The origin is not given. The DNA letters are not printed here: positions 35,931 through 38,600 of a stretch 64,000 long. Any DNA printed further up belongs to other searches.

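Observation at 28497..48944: Reductive-type dsr locus (YeiH-dsrABDC-MK) lacking dsrJOP, extended by about 14 kb of accessory redox and maturation genes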

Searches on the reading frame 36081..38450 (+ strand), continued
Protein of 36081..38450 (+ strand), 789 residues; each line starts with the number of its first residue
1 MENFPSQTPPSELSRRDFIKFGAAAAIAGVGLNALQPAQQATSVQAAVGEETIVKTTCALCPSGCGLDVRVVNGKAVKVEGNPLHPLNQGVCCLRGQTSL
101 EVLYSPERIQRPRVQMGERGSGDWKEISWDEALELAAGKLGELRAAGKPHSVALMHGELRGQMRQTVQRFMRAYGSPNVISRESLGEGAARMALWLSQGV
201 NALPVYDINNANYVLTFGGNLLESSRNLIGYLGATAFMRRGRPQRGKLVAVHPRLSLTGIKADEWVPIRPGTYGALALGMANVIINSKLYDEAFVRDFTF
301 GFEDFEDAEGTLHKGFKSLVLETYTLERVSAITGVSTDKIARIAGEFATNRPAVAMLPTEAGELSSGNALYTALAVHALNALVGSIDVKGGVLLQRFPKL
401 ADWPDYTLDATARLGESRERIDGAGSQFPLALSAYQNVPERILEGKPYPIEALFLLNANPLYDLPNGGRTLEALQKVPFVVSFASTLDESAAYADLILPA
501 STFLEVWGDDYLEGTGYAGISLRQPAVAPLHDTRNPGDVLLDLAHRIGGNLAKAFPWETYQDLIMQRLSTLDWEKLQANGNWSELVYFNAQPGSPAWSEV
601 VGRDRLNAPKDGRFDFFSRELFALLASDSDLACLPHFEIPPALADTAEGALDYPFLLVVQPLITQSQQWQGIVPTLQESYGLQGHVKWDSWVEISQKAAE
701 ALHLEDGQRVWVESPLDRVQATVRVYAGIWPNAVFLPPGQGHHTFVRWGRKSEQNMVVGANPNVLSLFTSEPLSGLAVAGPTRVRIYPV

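Call 46: find_related_loci(query=A1, collection=genome_contigs, flank=10000)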
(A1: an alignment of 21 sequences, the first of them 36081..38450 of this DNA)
Query A1 (789 aa) in genome_contigs; peptide patterns used: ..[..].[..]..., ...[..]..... (x = any residue, [..] = any of these).
109 stretches matched a pattern; 61 encode a relative of the query (tblastn E <= 1e-3); 59 distinct loci.
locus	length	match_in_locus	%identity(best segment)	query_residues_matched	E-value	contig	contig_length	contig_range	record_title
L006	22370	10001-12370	86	1-789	0e+0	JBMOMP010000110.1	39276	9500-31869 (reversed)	MAG: Chloroflexota bacterium isolate Betzabe_MAG053 MAG053_110, whole genome shotgun sequence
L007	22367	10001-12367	85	1-789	0e+0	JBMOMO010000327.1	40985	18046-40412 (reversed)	MAG: Chloroflexota bacterium isolate Betzabe_MAG052 MAG052_327, whole genome shotgun sequence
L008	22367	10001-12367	84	1-789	0e+0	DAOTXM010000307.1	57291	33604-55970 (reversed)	MAG TPA_asm: Anaerolineales bacterium isolate H21_254 k133_1531548, whole genome shotgun sequence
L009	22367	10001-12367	82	1-789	0e+0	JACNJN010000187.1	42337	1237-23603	MAG: Candidatus Desulfolinea nitratireducens NIOZ-UU_NODE_884_length_42337_cov_18.8784, whole genome shotgun sequence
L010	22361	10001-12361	82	1-789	0e+0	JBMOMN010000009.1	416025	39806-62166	MAG: Chloroflexota bacterium isolate Betzabe_MAG051 MAG051_9, whole genome shotgun sequence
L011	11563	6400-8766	82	1-789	0e+0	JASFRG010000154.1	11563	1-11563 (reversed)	MAG: Anaerolineales bacterium isolate D1103M02metaG_Bin_1243 D1103M02metaG_FD_scaffold_1825_c1, whole genome shotgun seq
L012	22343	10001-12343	81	6-786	0e+0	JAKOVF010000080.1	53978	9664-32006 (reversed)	MAG: Chloroflexota bacterium isolate JPNG_maxbin.044 k201_2901, whole genome shotgun sequence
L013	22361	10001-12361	80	3-789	0e+0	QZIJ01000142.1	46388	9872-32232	MAG: Anaerolineaceae bacterium isolate SURF_68 contig-100_1097_length_46388_read_count_196250, whole genome shotgun sequ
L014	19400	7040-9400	79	3-787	0e+0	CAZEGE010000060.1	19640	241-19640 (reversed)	MAG TPA_asm: uncultured Anaerolinea sp. isolate ERP124720_co1_123 genome assembly, contig: NODE_3533_length_19640_cov_31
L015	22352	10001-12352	80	3-786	0e+0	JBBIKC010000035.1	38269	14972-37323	MAG: Chloroflexota bacterium isolate BR2S70218_bin_177 NODE_472_length_38269_cov_10.190244, whole genome shotgun sequenc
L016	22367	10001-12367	97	1-789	0e+0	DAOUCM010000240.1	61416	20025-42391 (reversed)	MAG TPA_asm: Anaerolineales bacterium isolate H81_821 248091, whole genome shotgun sequence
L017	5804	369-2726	81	11-789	0e+0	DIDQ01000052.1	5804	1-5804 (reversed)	MAG TPA_asm: Anaerolineales bacterium UBA5796 UBA5796_contig_1066, whole genome shotgun sequence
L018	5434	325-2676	78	3-786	0e+0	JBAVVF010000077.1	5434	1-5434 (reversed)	MAG: Anaerolineales bacterium isolate MFD01609_ilm_asm_bin14 k127_2259, whole genome shotgun sequence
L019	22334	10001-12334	83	11-789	0e+0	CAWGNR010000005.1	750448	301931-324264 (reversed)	MAG: uncultured Chloroflexia bacterium isolate MFD05684.bin.1.47 genome assembly, contig: contig_14090, whole genome sho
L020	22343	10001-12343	77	9-789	0e+0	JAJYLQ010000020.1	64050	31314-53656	MAG: Chloroflexi bacterium isolate DBS2-1.bin85 NODE_743_length_64050_cov_7.761729, whole genome shotgun sequence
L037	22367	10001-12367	67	12-787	0e+0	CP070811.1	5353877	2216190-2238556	MAG: Anaerolineales bacterium isolate bin12 chromosome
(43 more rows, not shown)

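Call 54: search_protein_families(library=pfam, proteins=[L037:8632-8973:+, L037:8988-9473:+, L037:7334-8485:+, L037:6399-7307:+, L037:6033-7271:-, L037:4072-5097:+, L037:3040-4104:-, L037:17065-17511:+, L037:17827-18282:+, L037:19400-20395:-], max_evalue=0.001)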
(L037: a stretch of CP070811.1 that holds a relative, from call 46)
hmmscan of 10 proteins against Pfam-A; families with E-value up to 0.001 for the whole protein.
L037:8632-8973:+ (113 aa): 6 families
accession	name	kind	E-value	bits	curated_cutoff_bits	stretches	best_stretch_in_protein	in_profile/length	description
PF00196.25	GerE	-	1.1e-17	63.8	23.5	1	34-89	2-57/57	Bacterial regulatory proteins, luxR family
PF08281.18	Sigma70_r4_2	-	1.4e-07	31.4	25.7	1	33-75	9-52/54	Sigma-70, region 4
PF13936.12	HTH_38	-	4.8e-05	23.5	27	1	35-68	5-39/44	Helix-turn-helix domain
PF13384.12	HTH_23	-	0.00016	21.8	24.6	1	40-72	8-40/50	Homeodomain-like domain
PF13412.12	HTH_24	-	0.00033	20.6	21.9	1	38-71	4-39/48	Winged helix-turn-helix DNA-binding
PF04545.22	Sigma70_r4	-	0.00074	19.4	24.1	0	32-76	2-47/50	Sigma-70, region 4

L037:8988-9473:+ (161 aa): 0 families

L037:7334-8485:+ (383 aa): 0 families

L037:6399-7307:+ (302 aa): 0 families

L037:6033-7271:- (412 aa): 0 families

L037:4072-5097:+ (341 aa): 0 families

L037:3040-4104:- (354 aa): 1 family
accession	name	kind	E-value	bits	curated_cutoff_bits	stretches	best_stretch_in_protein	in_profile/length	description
PF02424.20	ApbE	-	2.9e-58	197.9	25.6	1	18-293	1-265/266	ApbE family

L037:17065-17511:+ (148 aa): 0 families

L037:17827-18282:+ (151 aa): 0 families

L037:19400-20395:- (331 aa): 1 family
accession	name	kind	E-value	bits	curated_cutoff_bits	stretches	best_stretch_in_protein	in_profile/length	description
PF02653.21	BPD_transp_2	-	1e-43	149.9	26.8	1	47-320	2-268/269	Branched-chain amino acid transport system / permease component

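Call 81: search_protein_representatives(protein=window:36081-38450:+)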
Query: 789 residues. Proteins with E-value up to 0.001 (for the whole library): 17853; up to 1e-10: 7749; up to 1e-30: 1780. The best 150 are listed.
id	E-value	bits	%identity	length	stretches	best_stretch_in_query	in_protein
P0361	4.9e-222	755.7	51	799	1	36-788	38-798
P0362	1.0e-176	605.8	44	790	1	13-787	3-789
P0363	2.8e-168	577.9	44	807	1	12-768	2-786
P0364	3.3e-163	561.1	43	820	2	13-567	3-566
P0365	5.4e-160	550.5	68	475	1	280-646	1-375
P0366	7.8e-158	543.3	44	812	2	12-569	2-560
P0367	2.0e-157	542.0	45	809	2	13-569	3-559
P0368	9.4e-156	536.4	43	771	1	13-787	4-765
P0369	1.7e-155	535.6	42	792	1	2-788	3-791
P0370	2.0e-154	532.1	42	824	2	9-571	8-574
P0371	6.7e-154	530.3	41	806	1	30-787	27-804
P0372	1.2e-153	529.4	41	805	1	12-787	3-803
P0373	3.3e-150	518.1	43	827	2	49-565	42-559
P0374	4.5e-150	517.6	41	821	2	13-567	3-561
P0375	1.3e-149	516.1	41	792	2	12-565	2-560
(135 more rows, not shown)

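Call 88: search_protein_families(library=ncbifam, proteins=[L004:17092-17733:+, L004:17743-19107:+, L004:959-1345:+, L004:19201-19590:+], max_evalue=0.001)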
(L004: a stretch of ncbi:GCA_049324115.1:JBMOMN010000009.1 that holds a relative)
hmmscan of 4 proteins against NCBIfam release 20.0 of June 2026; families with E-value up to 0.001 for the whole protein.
L004:17092-17733:+ (213 aa): 1 family
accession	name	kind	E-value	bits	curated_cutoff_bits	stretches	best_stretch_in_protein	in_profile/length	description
NF045716.1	sulf_resp_HmcE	equivalog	0.00061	19.5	275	1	76-202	79-216/226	sulfate respiration complex protein HmcE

L004:17743-19107:+ (454 aa): 15 families
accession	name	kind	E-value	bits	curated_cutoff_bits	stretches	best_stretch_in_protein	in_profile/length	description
NF045711.1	sulf_resp_HmcF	equivalog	7.3e-99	331.6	750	1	7-440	30-452/457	sulfate respiration complex iron-sulfur protein HmcF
NF045724.1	ferredox_TmcB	equivalog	4.7e-87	292.3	735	1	12-433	14-424/430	electron transfer complex ferredoxin TmcB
NF045796.1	DsrK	equivalog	1.2e-83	281.3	400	1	9-442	19-440/453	sulfate reduction electron transfer complex DsrMKJOP subunit DsrK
NF004898.0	PRK06259.1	equivalog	4.6e-23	81.6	385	1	103-436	181-487/488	fumarate reductase (CoM/CoB) subunit TfrB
NF045670.1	quin_L_LdhH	equivalog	1.3e-21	76.6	800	1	243-432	513-704/706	L-lactate dehydrogenase (quinone) large subunit LdhH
NF008369.0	PRK11168.1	equivalog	2.6e-15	56.2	278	1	198-416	168-383/401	anaerobic glycerol-3-phosphate dehydrogenase subunit C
NF045663.1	diclust_near_Sec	equivalog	4.8e-11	41.5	530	1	245-416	467-621/759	pyridine nucleotide-disulfide oxidoreductase/dicluster-binding protein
TIGR03379.1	glycerol3P_GlpC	equivalog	1.2e-08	34.1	279.9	0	315-416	286-380/397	anaerobic glycerol-3-phosphate dehydrogenase subunit GlpC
TIGR03290.1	CoB_CoM_SS_C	equivalog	5.8e-06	26.3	160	0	107-164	45-102/144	CoB--CoM heterodisulfide reductase subunit C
NF005746.0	PRK07570.1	subfamily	1.2e-05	24.7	243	1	96-139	200-243/250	succinate dehydrogenase/fumarate reductase iron-sulfur subunit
NF008434.0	PRK11274.1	equivalog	1.9e-05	23.8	333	0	108-416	73-391/409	glycolate oxidase subunit GlcF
NF040864.1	HgcB_ferredoxin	equivalog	0.00021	21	99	0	102-139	38-76/93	mercury methylation ferredoxin HgcB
TIGR00384.1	dhsB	subfamily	0.00028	20.4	88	0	11-131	113-219/222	succinate dehydrogenase and fumarate reductase iron-sulfur protein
TIGR04105.1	FeFe_hydrog_B1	subfamily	0.00054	18.7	450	0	109-136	189-218/462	monomeric [FeFe] hydrogenase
NF004616.0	PRK05950.1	subfamily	0.00081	18.6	228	0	14-138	123-234/238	succinate dehydrogenase iron-sulfur subunit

L004:959-1345:+ (128 aa): 0 families

L004:19201-19590:+ (129 aa): 1 family
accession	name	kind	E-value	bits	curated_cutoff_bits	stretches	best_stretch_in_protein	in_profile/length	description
NF047629.1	SulfCarrDsrE2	equivalog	5.5e-05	23.4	210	0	9-59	3-51/159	sulfur carrier protein DsrE2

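Call 91: find_related_loci(query=L037:9995-12376:+, collection=metagenome_contigs, flank=8000)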
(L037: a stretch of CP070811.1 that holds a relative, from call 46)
Query L037:9995-12376:+ (793 aa) in metagenome_contigs; peptide patterns used: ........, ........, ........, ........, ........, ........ (x = any residue, [..] = any of these).
160 stretches matched a pattern; 8 encode a relative of the query (tblastn E <= 1e-3); 8 distinct loci.
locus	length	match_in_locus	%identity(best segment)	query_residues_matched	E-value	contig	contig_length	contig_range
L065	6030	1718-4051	66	3-793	0e+0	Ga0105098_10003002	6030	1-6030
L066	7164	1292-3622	66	3-792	0e+0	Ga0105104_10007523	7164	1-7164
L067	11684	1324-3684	65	3-792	0e+0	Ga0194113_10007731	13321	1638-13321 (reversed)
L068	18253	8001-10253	69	54-793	0e+0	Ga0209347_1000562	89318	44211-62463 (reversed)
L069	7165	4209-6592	77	1-793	0e+0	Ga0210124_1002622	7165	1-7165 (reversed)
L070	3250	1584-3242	68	3-568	0e+0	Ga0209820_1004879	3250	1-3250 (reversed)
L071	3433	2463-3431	67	2-334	4e-153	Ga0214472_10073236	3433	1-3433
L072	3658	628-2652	30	58-739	1e-60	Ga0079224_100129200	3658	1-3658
